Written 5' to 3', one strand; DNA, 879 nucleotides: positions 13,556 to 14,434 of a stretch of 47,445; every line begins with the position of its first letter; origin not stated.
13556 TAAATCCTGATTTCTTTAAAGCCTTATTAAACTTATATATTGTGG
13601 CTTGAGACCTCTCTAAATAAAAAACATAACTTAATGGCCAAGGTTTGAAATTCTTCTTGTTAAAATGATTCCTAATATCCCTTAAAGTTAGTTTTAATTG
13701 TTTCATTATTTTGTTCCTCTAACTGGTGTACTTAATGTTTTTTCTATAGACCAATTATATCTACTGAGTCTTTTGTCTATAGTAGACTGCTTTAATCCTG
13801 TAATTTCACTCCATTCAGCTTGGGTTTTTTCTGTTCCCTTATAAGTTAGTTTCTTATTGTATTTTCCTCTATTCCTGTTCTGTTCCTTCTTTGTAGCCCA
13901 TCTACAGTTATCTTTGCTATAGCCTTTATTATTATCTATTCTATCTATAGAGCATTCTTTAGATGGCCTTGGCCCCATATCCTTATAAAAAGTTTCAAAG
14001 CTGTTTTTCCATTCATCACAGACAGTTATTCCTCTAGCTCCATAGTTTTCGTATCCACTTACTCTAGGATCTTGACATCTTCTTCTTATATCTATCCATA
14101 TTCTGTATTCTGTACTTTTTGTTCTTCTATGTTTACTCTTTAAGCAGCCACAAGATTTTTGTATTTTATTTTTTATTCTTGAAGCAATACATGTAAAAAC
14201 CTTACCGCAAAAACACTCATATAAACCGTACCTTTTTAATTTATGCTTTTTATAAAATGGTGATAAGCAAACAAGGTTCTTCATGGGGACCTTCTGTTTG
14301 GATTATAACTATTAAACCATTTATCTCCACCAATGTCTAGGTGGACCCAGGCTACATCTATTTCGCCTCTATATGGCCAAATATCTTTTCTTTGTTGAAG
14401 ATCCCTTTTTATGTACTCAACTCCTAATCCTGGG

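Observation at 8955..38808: Strand-polar 13-mer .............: nine exact copies, all on the sense strand, with orientation flipping at the divergent region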

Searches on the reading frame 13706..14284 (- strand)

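Call 8: search_protein_families(library=phrogs, proteins=[window:13706-14284:-])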
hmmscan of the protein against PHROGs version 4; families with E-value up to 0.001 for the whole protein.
window:13706-14284:- (192 aa): 9 families
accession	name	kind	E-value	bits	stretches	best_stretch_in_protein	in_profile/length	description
phrog_3377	-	DNA, RNA and nucleotide metabolism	5.7e-53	180.7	1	49-190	4-143/196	HNH endonuclease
phrog_374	-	DNA, RNA and nucleotide metabolism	1.9e-51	176.6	1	4-173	205-388/617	HNH endonuclease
phrog_8790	-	DNA, RNA and nucleotide metabolism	1e-33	118.3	1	50-176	16-135/241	restriction endonuclease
phrog_2081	-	DNA, RNA and nucleotide metabolism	5.2e-32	112.5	1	49-177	95-240/433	HNH endonuclease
phrog_953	-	DNA, RNA and nucleotide metabolism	1.8e-16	61.5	1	50-143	215-309/420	HNH endonuclease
phrog_4578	-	DNA, RNA and nucleotide metabolism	3.4e-06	28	1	103-151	23-72/130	HNH endonuclease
phrog_3322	-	DNA, RNA and nucleotide metabolism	4.5e-06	27.6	1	111-142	106-136/162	endonuclease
phrog_1065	-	unknown function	6.2e-05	23.9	1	130-191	83-145/192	-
phrog_3118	-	DNA, RNA and nucleotide metabolism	0.0001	22.9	1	109-132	67-90/287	HNH endonuclease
